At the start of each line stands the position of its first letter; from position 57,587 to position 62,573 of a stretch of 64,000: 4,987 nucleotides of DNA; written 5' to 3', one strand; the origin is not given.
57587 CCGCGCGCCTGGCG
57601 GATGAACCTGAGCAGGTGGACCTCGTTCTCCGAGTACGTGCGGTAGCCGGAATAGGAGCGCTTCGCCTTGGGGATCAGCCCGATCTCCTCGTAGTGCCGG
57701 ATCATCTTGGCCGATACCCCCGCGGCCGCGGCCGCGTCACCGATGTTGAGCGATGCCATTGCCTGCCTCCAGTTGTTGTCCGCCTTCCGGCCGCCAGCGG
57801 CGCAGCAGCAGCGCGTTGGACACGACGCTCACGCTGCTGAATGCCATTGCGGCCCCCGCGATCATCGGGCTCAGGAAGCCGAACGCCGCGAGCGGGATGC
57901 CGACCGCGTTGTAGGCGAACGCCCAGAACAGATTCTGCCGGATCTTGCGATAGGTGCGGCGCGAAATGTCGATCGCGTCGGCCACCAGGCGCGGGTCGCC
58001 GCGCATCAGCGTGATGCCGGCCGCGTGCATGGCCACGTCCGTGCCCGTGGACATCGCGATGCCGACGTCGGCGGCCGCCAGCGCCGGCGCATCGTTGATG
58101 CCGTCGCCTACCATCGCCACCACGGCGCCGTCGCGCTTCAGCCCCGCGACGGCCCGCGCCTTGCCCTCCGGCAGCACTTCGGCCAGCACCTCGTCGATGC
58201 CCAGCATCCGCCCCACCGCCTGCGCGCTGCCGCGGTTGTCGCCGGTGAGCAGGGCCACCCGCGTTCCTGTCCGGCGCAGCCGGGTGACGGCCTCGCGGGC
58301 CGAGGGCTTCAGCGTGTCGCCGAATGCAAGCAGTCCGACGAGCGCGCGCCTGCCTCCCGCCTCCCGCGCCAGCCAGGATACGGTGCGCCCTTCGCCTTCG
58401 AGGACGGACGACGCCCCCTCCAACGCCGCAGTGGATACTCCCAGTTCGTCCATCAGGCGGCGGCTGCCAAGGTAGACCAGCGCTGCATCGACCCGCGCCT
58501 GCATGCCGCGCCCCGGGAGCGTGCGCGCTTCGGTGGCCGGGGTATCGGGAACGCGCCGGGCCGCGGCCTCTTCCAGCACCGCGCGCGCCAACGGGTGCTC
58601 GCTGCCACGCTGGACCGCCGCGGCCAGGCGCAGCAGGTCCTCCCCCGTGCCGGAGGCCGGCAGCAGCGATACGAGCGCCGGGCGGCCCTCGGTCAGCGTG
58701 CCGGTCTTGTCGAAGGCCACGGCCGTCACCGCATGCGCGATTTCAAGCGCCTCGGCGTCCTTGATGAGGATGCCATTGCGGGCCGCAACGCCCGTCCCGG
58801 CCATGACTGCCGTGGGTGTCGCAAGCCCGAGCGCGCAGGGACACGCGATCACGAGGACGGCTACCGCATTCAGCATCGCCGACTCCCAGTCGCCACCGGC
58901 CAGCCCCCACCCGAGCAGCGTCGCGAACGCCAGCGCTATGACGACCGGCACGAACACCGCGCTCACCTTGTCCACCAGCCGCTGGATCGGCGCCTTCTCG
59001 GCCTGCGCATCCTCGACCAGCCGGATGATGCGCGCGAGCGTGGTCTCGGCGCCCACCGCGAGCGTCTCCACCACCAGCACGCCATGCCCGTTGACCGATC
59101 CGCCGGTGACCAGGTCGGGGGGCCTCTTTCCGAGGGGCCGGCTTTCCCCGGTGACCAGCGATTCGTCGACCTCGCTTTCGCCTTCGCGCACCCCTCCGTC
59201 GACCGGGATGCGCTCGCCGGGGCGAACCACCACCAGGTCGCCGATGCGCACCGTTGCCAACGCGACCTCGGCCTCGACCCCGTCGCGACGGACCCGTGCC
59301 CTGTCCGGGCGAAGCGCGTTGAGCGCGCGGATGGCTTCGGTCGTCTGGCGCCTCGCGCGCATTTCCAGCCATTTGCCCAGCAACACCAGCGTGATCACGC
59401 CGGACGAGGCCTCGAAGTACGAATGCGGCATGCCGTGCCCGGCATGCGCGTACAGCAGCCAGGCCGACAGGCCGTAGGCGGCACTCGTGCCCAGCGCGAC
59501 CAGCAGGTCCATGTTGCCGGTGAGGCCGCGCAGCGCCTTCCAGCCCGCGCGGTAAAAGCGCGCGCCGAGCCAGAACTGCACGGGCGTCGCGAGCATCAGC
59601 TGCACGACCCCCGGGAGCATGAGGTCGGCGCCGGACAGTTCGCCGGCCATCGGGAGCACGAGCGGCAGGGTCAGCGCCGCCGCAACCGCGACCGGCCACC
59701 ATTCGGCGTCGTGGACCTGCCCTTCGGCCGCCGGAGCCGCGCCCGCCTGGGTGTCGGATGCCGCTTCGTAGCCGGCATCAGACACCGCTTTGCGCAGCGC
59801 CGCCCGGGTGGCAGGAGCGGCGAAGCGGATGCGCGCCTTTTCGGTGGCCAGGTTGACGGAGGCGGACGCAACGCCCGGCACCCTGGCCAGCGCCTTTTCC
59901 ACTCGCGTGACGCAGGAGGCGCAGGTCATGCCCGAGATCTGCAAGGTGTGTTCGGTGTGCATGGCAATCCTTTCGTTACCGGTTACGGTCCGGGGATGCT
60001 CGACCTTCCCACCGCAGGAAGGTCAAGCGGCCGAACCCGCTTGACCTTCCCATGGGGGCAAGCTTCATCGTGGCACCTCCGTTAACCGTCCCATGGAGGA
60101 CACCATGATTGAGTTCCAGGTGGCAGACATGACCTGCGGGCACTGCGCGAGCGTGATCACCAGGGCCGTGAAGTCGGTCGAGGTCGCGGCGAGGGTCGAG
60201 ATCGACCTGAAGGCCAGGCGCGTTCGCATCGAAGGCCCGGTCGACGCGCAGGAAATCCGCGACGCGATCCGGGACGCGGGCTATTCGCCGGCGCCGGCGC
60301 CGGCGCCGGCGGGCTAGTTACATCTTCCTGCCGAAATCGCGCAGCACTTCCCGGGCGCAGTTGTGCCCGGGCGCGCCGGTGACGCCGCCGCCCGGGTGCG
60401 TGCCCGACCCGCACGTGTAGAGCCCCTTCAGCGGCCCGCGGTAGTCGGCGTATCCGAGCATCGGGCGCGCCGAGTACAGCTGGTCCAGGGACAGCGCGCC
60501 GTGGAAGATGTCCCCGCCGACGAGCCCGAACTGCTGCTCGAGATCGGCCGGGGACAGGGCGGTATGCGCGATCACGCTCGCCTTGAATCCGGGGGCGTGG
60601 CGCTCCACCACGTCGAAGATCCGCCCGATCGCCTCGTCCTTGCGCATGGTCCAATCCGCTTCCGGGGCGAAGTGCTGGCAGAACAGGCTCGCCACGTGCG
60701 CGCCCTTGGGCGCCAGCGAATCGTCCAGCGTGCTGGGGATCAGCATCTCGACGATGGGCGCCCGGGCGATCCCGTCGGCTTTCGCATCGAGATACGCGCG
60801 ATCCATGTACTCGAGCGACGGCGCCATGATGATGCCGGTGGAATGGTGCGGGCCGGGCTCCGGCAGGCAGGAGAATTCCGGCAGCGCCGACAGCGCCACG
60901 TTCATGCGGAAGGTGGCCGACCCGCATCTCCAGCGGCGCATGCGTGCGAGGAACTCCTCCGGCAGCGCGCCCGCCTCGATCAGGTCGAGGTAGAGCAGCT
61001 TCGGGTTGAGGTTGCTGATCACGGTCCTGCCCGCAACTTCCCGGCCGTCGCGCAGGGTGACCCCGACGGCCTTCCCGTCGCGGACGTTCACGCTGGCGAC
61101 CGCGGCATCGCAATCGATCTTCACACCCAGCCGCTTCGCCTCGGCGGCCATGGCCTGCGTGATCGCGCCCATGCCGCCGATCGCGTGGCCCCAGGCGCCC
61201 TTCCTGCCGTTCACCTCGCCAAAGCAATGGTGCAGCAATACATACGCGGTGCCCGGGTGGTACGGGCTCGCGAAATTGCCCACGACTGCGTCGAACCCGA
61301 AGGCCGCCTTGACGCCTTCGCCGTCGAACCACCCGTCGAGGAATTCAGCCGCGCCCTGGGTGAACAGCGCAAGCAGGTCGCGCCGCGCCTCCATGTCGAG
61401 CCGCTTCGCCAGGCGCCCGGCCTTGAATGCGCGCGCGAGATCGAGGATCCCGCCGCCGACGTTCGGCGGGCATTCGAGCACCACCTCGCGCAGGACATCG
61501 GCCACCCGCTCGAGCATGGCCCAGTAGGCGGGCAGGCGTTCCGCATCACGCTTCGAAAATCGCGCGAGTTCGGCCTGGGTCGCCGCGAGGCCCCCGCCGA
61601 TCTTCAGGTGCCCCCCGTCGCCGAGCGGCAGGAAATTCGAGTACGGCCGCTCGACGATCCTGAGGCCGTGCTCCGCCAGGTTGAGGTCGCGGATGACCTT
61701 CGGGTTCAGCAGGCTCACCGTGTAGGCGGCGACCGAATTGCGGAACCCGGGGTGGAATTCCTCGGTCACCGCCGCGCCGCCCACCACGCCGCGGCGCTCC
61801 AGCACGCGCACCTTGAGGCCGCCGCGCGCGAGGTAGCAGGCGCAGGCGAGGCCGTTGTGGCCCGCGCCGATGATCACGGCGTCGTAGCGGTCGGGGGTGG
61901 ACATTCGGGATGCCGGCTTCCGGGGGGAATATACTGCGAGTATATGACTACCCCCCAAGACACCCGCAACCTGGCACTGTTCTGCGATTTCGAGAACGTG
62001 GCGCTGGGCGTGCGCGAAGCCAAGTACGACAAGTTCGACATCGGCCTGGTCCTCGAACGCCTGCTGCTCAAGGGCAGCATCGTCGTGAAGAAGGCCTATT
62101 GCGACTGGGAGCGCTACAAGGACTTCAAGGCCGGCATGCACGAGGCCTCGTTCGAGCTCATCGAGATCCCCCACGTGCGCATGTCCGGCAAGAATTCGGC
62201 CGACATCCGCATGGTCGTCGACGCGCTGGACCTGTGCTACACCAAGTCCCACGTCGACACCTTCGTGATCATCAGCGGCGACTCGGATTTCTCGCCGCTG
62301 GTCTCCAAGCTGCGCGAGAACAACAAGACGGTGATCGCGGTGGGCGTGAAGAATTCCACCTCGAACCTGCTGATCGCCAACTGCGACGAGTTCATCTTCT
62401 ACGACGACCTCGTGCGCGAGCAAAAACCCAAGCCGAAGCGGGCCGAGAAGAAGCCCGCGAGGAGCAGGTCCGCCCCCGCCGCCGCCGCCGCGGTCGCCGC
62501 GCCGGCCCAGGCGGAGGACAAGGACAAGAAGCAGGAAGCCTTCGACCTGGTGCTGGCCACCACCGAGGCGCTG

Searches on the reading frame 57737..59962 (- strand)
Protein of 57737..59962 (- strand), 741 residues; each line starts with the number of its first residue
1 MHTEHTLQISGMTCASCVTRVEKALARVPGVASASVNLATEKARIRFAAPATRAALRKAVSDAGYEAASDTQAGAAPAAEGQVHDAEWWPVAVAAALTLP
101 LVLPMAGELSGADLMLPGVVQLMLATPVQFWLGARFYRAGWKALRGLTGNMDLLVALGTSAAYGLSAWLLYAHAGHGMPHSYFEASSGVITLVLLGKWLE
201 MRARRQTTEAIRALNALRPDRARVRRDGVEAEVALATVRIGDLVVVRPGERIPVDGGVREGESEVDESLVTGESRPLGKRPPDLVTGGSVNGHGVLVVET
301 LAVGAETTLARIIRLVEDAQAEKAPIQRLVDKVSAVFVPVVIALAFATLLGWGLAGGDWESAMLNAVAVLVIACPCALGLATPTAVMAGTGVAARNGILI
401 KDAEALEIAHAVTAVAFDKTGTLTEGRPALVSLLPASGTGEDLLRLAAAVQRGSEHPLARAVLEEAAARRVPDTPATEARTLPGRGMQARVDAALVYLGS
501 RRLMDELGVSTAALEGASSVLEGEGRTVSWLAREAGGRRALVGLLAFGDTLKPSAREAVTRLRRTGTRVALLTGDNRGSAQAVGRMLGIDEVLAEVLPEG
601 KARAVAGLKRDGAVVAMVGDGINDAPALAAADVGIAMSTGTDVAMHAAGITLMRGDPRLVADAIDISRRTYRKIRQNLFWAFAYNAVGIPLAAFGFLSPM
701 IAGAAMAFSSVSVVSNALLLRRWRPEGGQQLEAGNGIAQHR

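Call 50: search_protein_families(library=pfam, proteins=[window:57737-59962:-], max_evalue=0.001)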
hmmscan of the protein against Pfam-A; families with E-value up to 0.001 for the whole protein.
window:57737-59962:- (741 aa): 5 families
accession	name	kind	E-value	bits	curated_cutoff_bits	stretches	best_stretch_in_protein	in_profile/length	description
PF00122.25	E1-E2_ATPase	-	7.1e-58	195.5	28.1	1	217-396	2-181/181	E1-E2 ATPase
PF00702.32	Hydrolase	-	4.2e-37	128.8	26.4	1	413-632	2-191/191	haloacid dehalogenase-like hydrolase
PF00403.32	HMA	-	2.3e-18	66.8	24.8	1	6-66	1-62/62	Heavy-metal-associated domain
PF08282.18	Hydrolase_3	-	0.00015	22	20.9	0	611-650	202-241/255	haloacid dehalogenase-like hydrolase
PF12710.13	HAD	-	0.0005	21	27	1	550-628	85-188/189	haloacid dehalogenase-like hydrolase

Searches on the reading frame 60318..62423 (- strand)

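Call 50: search_protein_families(library=pfam, proteins=[window:60318-62423:-], max_evalue=0.001)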
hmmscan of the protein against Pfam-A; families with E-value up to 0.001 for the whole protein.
window:60318-62423:- (701 aa): 8 families
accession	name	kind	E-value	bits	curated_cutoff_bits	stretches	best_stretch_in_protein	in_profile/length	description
PF01593.30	Amino_oxidase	-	1.3e-16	61.3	19.8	1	191-684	3-431/443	Flavin containing amine oxidoreductase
PF13450.12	NAD_binding_8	-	1e-10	42.2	21.9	1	184-238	1-54/68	NAD(P)-binding Rossmann-like domain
PF01266.30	DAO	-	1.2e-09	38.7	27.9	1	181-363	1-176/353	FAD dependent oxidoreductase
PF07992.20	Pyr_redox_2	-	6.9e-07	29.4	26.1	1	180-215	1-37/291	Pyridine nucleotide-disulphide oxidoreductase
PF01946.23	Thi4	-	1.8e-06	27.8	26.2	1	180-218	18-57/235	Thi4 family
PF12831.13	FAD_oxidored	-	7.8e-06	25.9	27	1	181-231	1-51/416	FAD dependent oxidoreductase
PF00070.33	Pyr_redox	-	8.1e-06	26.7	22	0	182-222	2-41/82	Pyridine nucleotide-disulphide oxidoreductase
PF03486.20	HI0933_like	-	2.8e-05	24.1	50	0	181-214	2-35/244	HI0933-like protein Rossmann domain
